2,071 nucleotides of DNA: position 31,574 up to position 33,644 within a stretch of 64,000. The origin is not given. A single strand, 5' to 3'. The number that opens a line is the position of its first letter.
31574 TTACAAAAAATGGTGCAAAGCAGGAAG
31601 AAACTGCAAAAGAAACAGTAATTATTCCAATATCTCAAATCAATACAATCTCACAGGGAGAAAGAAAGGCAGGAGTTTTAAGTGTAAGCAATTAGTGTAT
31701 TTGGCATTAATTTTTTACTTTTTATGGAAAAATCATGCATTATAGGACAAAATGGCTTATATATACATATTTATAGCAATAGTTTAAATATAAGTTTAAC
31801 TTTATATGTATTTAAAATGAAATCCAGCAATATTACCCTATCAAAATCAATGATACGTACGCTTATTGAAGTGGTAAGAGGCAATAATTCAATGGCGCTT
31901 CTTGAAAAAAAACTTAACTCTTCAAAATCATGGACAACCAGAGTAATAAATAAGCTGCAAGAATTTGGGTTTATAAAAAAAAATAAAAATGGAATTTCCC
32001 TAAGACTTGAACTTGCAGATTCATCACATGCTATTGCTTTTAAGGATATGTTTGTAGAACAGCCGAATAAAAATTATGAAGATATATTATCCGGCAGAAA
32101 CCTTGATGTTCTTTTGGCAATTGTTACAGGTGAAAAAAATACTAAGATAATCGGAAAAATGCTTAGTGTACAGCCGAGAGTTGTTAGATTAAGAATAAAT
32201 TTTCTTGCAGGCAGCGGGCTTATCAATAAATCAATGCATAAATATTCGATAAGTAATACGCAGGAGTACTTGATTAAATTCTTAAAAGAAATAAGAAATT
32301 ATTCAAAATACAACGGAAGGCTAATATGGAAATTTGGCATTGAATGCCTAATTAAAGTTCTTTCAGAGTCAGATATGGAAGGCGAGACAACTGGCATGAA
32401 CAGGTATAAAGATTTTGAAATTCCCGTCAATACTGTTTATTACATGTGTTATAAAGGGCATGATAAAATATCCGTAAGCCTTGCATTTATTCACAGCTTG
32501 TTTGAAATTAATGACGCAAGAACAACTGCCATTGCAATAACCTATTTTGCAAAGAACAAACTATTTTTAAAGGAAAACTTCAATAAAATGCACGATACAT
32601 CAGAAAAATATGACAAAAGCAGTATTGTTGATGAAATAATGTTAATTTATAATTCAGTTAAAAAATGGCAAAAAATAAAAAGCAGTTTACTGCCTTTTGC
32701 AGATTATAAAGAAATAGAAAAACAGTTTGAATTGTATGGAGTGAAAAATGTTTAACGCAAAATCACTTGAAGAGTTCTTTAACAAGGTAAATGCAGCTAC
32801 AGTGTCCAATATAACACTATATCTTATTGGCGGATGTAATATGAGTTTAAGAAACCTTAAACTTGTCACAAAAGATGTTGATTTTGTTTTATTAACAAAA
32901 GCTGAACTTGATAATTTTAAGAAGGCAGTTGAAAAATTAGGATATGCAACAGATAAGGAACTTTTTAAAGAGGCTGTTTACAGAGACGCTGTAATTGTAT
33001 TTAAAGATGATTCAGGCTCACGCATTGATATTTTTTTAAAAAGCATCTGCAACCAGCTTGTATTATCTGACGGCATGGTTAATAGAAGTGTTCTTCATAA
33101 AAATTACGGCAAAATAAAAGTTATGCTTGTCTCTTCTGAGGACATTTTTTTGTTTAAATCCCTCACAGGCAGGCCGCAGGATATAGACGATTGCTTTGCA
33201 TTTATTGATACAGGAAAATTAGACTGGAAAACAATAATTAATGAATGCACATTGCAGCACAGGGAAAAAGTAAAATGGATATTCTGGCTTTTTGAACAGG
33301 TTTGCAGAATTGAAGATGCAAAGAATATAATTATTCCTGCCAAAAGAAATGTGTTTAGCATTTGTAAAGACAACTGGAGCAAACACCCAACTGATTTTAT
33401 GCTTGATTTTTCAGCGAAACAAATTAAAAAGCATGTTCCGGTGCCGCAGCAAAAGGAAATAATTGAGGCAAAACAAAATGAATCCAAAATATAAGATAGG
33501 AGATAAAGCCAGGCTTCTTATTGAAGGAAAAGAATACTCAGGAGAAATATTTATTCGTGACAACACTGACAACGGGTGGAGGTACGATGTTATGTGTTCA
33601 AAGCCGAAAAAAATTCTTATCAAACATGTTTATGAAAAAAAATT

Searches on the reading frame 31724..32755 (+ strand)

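Call 9: search_protein_families(library=pfam, proteins=[window:31724-32755:+])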
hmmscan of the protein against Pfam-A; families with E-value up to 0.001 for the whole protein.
window:31724-32755:+ (343 aa): 2 families
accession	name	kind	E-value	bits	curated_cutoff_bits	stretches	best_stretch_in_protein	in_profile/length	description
PF14394.12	DUF4423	-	0.00048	20.4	30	0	43-90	25-72/165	Domain of unknown function (DUF4423)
PF01047.28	MarR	-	0.00064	20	24.6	0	56-89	19-52/59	MarR family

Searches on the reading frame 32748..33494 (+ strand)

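Call 9: search_protein_families(library=pfam, proteins=[window:32748-33494:+])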
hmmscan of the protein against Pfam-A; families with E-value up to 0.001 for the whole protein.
window:32748-33494:+ (248 aa): 2 families
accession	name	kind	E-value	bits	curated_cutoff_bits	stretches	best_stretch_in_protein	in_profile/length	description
PF19502.5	DUF6036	-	0.00023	21.4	23.6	1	20-163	18-129/164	Nucleotidyltransferase of unknown function (DUF6036)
PF09970.15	DUF2204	-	0.00078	19.6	20.3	0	21-148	16-140/181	Nucleotidyl transferase of unknown function (DUF2204)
